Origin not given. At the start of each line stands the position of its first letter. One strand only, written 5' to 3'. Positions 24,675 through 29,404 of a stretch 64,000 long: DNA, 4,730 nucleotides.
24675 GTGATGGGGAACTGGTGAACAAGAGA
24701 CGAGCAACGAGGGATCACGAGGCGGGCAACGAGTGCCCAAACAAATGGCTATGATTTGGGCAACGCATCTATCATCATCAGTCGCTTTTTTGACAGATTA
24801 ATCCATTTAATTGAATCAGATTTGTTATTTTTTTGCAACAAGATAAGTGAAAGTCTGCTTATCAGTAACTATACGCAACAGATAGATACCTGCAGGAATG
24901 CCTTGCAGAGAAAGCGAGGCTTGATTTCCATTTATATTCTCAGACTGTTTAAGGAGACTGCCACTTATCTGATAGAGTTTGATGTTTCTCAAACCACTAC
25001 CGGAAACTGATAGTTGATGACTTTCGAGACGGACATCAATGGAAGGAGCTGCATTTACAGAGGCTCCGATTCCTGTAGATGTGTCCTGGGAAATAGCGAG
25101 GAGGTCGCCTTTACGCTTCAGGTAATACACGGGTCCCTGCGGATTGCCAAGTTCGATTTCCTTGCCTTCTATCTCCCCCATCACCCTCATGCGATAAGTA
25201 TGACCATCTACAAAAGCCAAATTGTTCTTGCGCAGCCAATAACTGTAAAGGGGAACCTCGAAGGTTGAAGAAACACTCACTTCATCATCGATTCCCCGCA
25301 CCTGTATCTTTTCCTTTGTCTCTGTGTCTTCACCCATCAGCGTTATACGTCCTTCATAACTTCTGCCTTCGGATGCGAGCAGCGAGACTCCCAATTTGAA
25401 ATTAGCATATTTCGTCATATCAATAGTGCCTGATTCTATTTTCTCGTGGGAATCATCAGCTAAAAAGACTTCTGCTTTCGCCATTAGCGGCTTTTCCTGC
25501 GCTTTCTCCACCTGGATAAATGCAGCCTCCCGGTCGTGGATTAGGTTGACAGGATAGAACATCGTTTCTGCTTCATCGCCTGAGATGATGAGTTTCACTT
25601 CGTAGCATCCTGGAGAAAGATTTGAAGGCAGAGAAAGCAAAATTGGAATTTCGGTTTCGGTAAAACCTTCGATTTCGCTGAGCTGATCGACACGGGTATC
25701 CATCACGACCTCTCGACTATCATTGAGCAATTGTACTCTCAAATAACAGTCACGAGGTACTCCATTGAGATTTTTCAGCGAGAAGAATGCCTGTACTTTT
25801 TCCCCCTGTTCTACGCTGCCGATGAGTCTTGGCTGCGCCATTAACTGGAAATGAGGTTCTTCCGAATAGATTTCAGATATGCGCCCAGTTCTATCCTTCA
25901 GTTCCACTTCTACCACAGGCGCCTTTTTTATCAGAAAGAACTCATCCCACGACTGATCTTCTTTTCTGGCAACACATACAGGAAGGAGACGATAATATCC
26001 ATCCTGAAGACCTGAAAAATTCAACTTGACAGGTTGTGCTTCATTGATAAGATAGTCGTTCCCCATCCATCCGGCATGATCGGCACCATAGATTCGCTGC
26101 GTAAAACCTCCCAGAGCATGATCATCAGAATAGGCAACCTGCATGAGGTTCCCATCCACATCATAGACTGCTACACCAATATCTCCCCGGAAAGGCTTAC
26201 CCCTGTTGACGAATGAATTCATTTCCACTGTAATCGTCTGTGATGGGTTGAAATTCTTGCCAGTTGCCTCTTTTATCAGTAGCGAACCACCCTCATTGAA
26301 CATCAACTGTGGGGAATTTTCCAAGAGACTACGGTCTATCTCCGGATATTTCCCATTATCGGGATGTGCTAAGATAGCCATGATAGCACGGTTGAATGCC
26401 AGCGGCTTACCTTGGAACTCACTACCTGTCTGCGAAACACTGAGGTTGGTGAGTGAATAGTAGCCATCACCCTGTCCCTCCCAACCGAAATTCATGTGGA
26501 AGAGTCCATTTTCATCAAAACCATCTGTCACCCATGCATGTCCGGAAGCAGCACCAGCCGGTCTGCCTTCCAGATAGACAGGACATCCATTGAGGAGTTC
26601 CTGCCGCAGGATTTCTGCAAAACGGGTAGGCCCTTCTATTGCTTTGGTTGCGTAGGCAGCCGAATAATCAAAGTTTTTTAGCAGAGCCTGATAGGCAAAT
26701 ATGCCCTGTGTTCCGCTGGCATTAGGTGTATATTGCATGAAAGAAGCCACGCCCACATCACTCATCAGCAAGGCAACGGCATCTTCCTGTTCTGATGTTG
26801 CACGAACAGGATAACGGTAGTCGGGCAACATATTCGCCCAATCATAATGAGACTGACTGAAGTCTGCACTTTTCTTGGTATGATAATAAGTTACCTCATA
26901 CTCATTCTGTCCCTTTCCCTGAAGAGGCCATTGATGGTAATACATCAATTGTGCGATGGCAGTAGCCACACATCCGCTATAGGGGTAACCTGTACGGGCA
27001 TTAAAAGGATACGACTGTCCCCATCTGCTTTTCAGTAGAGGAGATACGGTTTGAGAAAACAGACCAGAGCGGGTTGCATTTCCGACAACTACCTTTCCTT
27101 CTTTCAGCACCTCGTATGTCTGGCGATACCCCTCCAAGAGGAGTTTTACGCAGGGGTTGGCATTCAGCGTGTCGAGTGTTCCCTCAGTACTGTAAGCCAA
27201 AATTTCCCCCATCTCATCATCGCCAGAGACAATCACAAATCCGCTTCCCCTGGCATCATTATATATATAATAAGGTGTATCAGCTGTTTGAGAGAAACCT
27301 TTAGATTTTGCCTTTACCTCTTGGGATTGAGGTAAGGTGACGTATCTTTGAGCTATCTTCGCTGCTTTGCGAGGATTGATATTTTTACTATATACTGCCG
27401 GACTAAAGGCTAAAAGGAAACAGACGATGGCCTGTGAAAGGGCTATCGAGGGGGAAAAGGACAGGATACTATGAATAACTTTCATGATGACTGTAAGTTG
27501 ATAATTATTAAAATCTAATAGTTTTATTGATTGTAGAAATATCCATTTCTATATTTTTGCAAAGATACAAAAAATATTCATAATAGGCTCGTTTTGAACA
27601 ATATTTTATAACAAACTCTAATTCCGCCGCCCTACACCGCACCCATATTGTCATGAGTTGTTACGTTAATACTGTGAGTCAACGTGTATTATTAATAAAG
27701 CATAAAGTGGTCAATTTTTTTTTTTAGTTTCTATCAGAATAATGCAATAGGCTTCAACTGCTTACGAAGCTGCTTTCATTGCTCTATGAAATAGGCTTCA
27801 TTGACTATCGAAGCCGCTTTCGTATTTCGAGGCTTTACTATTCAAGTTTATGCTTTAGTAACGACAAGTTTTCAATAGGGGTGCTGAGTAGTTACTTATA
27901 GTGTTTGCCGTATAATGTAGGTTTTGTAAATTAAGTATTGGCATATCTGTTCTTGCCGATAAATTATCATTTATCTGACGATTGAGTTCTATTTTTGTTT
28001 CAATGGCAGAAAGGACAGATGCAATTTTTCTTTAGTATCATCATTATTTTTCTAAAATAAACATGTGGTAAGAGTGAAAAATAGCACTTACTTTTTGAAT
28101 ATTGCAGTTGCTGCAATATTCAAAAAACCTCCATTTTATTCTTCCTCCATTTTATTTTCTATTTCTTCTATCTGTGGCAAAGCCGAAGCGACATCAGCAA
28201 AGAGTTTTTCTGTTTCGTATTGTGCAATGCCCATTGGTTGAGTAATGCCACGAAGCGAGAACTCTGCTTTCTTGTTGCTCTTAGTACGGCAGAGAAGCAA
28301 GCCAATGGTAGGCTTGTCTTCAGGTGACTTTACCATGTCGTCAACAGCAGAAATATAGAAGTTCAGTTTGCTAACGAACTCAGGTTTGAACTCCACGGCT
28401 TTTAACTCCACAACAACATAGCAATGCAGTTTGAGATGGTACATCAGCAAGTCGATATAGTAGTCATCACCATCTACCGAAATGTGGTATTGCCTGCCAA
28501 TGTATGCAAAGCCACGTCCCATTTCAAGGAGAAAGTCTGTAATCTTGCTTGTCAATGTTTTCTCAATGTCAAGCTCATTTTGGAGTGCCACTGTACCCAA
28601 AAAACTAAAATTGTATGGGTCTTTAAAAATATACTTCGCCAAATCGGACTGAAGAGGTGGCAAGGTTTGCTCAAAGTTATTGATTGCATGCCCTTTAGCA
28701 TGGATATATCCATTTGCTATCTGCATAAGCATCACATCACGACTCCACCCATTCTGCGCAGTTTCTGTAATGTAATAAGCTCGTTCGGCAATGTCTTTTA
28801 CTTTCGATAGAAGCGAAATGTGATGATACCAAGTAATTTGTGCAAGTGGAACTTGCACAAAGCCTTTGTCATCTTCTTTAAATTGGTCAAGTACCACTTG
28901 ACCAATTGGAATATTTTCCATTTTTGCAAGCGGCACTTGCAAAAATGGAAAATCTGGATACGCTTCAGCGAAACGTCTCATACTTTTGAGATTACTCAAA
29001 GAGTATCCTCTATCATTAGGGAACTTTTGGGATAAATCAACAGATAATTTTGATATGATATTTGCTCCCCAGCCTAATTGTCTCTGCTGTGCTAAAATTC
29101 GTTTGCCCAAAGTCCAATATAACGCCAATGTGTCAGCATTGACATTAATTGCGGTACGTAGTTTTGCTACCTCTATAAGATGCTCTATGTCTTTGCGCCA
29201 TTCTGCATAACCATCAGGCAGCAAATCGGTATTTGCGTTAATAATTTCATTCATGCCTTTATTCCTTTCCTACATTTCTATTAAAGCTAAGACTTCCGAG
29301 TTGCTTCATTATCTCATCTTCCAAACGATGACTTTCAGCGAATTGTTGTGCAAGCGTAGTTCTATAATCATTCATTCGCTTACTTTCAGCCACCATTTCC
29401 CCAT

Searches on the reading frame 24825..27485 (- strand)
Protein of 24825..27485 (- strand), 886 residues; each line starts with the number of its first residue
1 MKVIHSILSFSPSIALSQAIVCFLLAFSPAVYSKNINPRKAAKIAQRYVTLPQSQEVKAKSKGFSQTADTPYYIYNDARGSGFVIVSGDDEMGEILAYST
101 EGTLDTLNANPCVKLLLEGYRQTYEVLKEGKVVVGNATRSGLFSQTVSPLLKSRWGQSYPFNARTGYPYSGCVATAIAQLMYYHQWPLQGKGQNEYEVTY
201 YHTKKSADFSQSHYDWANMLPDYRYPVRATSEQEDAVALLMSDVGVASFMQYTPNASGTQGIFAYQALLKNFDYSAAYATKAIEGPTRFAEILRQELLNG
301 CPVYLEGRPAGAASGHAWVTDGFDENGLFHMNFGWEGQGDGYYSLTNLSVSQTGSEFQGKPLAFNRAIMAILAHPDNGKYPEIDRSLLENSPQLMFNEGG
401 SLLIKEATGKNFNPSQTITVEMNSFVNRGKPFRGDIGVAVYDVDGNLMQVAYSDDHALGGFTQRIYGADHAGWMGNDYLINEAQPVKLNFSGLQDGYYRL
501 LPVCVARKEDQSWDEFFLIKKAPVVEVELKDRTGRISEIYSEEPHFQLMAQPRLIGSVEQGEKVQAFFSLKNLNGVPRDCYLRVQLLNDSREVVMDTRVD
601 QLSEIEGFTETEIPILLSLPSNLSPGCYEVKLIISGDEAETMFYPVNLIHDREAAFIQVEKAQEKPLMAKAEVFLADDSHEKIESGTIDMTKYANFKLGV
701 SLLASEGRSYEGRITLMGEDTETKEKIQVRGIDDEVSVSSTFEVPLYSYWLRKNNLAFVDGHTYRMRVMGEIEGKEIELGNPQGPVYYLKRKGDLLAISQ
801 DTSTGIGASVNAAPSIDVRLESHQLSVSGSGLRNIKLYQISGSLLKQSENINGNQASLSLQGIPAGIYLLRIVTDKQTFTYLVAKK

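Call 5: search_protein_families(library=pfam, proteins=[window:24825-27485:-])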
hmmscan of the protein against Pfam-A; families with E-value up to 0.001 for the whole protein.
window:24825-27485:- (886 aa): 3 families
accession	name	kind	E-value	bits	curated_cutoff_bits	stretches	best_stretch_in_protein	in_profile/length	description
PF01640.23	Peptidase_C10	-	2.7e-58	197.8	26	1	155-343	1-194/194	Peptidase C10 family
PF13734.11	Inhibitor_I69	-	1.8e-24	86.5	25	1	34-123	2-97/98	Spi protease inhibitor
PF18962.6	Por_Secre_tail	-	2.2e-07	31.5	27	1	833-879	22-69/75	Secretion system C-terminal sorting domain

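Call 20: search_protein_families(library=ncbifam, proteins=[window:24825-27485:-], max_evalue=1)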
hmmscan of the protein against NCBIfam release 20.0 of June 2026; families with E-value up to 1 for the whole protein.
window:24825-27485:- (886 aa): 4 families
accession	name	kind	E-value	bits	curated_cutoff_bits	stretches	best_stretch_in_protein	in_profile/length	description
TIGR04183.1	Por_Secre_tail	domain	4e-08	33.1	23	1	827-882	15-68/72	T9SS type A sorting domain-containing protein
NF038113.1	T9SSA_dep_M36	equivalog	0.06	11.5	885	1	829-881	812-864/869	T9SS-dependent M36 family metallopeptidase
NF050177.1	TapA_OM_Porphy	equivalog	0.086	11.6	500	1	831-880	490-538/544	TapA/TapC family T9SS-dependent outer membrane protein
NF006213.0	PRK08340.1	equivalog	0.21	10.9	301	1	232-309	141-224/259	SDR family oxidoreductase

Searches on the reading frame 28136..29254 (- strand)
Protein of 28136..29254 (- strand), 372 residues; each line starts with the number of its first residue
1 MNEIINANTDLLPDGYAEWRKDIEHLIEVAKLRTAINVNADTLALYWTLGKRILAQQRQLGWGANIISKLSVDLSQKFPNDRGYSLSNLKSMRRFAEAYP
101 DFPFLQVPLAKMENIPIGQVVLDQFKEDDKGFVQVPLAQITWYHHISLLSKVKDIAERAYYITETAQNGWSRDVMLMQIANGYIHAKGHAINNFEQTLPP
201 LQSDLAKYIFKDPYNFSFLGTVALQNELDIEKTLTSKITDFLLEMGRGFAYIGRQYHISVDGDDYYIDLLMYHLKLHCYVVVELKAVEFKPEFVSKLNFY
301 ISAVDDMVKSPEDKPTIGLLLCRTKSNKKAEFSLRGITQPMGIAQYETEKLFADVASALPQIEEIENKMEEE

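Call 5: search_protein_families(library=pfam, proteins=[window:28136-29254:-])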
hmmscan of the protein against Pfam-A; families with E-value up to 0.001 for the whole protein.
window:28136-29254:- (372 aa): 2 families
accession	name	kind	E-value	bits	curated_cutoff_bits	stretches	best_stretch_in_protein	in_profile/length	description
PF06250.17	YhcG_C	-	1.9e-56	190.7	32.5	1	209-349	3-143/157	YhcG PDDEXK nuclease domain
PF17761.7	DUF1016_N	-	7e-35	120.5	32.8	1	22-182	1-133/137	DUF1016 N-terminal domain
